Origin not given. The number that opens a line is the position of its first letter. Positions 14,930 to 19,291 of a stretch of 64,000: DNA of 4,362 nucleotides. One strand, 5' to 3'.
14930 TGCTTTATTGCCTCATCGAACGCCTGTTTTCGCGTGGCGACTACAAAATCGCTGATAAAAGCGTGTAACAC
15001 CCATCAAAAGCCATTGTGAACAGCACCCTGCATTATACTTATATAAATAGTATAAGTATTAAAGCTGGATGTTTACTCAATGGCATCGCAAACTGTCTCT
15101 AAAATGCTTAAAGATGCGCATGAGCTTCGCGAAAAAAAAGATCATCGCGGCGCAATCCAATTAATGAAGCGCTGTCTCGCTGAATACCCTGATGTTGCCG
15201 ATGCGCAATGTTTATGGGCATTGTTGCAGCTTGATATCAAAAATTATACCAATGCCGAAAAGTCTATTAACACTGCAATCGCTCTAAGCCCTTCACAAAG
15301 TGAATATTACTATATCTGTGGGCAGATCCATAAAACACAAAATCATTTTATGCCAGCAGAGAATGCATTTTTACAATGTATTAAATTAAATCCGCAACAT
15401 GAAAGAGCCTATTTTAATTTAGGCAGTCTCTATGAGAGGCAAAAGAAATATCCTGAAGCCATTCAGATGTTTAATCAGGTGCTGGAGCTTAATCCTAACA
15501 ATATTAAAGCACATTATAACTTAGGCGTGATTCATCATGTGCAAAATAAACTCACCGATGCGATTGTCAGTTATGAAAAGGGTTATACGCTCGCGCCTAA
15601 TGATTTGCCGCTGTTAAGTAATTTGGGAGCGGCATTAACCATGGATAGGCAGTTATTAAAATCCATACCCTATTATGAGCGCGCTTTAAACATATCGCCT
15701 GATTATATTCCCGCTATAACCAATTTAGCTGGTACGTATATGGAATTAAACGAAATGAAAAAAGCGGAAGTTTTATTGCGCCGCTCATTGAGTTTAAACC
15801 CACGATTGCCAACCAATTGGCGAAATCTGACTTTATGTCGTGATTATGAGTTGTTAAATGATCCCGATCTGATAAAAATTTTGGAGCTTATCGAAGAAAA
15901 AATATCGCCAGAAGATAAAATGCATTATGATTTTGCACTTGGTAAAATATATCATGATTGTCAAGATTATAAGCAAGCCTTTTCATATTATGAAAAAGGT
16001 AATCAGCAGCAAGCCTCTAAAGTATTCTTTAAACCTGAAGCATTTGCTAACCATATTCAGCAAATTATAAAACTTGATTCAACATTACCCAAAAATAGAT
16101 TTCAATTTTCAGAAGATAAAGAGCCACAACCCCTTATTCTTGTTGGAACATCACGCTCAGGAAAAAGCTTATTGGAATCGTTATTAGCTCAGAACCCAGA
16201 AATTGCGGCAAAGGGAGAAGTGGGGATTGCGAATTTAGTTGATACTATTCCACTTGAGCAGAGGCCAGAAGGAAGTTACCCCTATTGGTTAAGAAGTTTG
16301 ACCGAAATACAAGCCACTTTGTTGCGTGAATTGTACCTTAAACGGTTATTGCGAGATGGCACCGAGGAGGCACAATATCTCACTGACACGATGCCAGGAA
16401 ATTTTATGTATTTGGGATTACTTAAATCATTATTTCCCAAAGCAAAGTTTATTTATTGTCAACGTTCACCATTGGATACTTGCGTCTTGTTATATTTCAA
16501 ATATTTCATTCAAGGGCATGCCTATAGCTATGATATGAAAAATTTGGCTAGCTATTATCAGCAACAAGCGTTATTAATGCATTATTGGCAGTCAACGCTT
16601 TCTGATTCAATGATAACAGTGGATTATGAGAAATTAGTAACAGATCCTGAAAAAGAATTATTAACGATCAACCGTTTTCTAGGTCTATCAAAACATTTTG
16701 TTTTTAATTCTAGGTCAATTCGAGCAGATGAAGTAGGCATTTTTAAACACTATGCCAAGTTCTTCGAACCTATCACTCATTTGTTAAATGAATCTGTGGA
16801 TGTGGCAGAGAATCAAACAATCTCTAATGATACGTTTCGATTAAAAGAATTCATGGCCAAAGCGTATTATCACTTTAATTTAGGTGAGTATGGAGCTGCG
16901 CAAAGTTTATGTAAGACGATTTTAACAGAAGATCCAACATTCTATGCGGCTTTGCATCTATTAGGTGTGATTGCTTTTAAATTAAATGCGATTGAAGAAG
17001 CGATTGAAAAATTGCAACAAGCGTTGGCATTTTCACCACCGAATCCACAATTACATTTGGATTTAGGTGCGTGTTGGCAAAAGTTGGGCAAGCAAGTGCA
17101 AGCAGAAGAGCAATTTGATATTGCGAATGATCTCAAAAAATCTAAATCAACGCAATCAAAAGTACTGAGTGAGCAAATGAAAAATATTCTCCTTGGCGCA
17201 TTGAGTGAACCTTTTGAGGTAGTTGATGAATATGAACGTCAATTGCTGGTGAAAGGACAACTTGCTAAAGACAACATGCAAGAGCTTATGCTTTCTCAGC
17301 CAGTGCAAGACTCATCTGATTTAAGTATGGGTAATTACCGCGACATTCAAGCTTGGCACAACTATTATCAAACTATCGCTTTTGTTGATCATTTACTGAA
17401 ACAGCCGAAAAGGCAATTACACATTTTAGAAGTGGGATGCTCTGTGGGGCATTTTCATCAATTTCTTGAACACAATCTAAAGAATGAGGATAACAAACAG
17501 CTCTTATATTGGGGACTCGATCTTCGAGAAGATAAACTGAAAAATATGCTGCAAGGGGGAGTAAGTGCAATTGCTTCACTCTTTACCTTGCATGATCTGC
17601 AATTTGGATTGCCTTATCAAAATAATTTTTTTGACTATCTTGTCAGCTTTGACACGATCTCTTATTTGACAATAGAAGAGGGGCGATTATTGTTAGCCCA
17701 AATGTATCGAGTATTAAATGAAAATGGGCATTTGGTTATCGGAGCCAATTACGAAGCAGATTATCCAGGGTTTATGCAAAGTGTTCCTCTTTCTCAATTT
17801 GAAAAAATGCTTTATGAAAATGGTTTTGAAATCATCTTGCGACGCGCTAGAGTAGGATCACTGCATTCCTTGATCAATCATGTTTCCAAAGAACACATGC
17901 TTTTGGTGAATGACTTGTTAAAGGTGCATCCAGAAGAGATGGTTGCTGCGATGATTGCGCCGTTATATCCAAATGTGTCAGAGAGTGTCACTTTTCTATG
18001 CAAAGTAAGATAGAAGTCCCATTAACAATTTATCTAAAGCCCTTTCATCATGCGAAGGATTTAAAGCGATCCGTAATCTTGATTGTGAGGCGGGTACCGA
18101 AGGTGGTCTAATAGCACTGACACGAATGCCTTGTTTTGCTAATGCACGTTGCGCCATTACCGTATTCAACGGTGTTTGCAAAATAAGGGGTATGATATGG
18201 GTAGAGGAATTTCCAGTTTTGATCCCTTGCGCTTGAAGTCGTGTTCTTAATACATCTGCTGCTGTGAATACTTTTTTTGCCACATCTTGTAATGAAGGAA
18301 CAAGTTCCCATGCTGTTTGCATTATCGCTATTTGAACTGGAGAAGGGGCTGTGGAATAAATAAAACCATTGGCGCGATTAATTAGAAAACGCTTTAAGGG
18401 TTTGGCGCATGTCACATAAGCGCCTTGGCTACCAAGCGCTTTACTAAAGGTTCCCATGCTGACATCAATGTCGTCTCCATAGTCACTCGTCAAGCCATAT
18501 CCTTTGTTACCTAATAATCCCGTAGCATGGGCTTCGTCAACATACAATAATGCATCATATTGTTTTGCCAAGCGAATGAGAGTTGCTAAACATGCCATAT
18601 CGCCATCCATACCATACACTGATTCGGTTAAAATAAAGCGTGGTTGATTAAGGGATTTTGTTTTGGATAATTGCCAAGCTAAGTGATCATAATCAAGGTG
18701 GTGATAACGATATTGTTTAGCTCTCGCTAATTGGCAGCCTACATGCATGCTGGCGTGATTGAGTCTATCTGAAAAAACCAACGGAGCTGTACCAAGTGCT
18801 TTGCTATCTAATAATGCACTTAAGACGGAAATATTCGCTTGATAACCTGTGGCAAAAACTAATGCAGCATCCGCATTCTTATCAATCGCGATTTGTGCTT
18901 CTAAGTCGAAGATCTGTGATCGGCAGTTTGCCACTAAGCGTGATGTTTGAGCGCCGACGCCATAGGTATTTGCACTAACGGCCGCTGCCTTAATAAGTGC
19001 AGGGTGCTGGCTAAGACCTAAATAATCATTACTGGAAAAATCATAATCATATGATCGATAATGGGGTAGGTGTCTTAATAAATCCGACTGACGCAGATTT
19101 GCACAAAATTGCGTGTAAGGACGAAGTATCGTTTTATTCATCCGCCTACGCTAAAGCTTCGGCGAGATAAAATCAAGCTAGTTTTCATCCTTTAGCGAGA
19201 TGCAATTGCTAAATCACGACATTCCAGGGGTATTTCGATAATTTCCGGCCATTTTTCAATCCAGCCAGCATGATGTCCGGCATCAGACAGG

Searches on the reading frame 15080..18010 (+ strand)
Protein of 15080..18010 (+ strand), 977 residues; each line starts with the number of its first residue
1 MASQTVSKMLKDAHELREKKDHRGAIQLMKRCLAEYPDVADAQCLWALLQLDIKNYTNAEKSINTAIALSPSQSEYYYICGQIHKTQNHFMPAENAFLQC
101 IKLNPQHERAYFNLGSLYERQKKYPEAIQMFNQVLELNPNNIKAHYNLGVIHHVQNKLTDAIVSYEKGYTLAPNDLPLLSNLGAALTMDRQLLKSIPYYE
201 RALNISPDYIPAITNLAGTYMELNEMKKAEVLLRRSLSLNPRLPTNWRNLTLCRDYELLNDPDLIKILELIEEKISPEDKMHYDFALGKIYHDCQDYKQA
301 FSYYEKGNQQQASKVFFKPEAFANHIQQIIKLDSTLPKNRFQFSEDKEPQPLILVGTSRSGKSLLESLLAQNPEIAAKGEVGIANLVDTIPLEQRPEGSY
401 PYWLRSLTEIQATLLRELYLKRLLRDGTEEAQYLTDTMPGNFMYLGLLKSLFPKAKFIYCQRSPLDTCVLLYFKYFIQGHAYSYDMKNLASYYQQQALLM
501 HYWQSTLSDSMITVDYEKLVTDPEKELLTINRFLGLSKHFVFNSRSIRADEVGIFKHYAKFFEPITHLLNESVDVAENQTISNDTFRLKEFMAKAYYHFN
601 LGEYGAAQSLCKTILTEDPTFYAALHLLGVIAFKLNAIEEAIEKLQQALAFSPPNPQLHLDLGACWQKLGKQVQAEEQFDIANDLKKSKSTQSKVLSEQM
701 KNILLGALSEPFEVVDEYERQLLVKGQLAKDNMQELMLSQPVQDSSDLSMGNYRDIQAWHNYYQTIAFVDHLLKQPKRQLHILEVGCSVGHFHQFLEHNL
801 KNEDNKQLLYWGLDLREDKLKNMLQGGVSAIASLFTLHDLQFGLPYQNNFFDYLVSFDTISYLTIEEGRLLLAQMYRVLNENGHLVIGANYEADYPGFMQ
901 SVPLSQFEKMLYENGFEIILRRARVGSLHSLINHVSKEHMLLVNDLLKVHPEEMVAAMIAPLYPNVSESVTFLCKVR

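Call 11: search_protein_families(library=pfam, proteins=[window:15080-18010:+], max_evalue=0.00001)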
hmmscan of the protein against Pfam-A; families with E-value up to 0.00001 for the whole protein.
window:15080-18010:+ (977 aa): 25 families
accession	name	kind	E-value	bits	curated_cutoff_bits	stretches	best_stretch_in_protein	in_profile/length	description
PF00515.34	TPR_1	-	1.7e-40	135.7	27.8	1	109-141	2-34/34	Tetratricopeptide repeat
PF07719.23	TPR_2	-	5.1e-40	132.7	27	1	109-141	2-34/34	Tetratricopeptide repeat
PF13181.12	TPR_8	-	9.7e-34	113.1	25.7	1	109-141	2-34/34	Tetratricopeptide repeat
PF14559.12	TPR_19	-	1.3e-30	105.9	25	0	194-242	9-57/68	Tetratricopeptide repeat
PF13469.12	Sulfotransfer_3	-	7.1e-29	102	27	1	351-537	1-213/216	Sulfotransferase family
PF13414.12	TPR_11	-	9.3e-28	96.1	26.8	2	121-153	7-39/42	TPR repeat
PF13432.12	TPR_16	-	4.7e-26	91.3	32.7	1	84-141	7-64/65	Tetratricopeptide repeat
PF13428.12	TPR_14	-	9.5e-24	81.9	23.5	0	109-149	2-42/44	Tetratricopeptide repeat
PF13431.12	TPR_17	-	4.8e-22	76.8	24.4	1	96-129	1-34/34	Tetratricopeptide repeat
PF13424.12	TPR_12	-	1.5e-19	70.4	30.1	1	109-172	4-75/77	Tetratricopeptide repeat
PF13176.12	TPR_7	-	6.4e-18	63.7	27.9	0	110-139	1-30/36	Tetratricopeptide repeat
PF23914.1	TPR_CcmH_CycH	-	1.3e-15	58.1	42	0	135-231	43-142/158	Cytochrome c-type biogenesis protein H TPR domain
PF12895.13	ANAPC3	-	3e-13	50.3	27.2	0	87-167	6-81/82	Anaphase-promoting complex, cyclosome, subunit 3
PF24575.1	TPR_Slam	-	7.8e-13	49.2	35.2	0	115-161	54-100/104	Surface lipoprotein assembly modifier, N-terminal TPR repeats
PF13174.12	TPR_6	-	8.6e-13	48.5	26.3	0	110-140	2-32/33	Tetratricopeptide repeat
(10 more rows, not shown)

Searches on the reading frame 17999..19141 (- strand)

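Call 45: search_protein_families(library=pfam, proteins=[window:17999-19141:-], max_evalue=0.00001)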
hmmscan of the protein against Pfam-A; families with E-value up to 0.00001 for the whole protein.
window:17999-19141:- (381 aa): 1 family
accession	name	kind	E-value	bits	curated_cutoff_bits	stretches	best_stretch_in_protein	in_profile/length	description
PF00155.27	Aminotran_1_2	-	1.3e-48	166.5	19.7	1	34-373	5-358/361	Aminotransferase class I and II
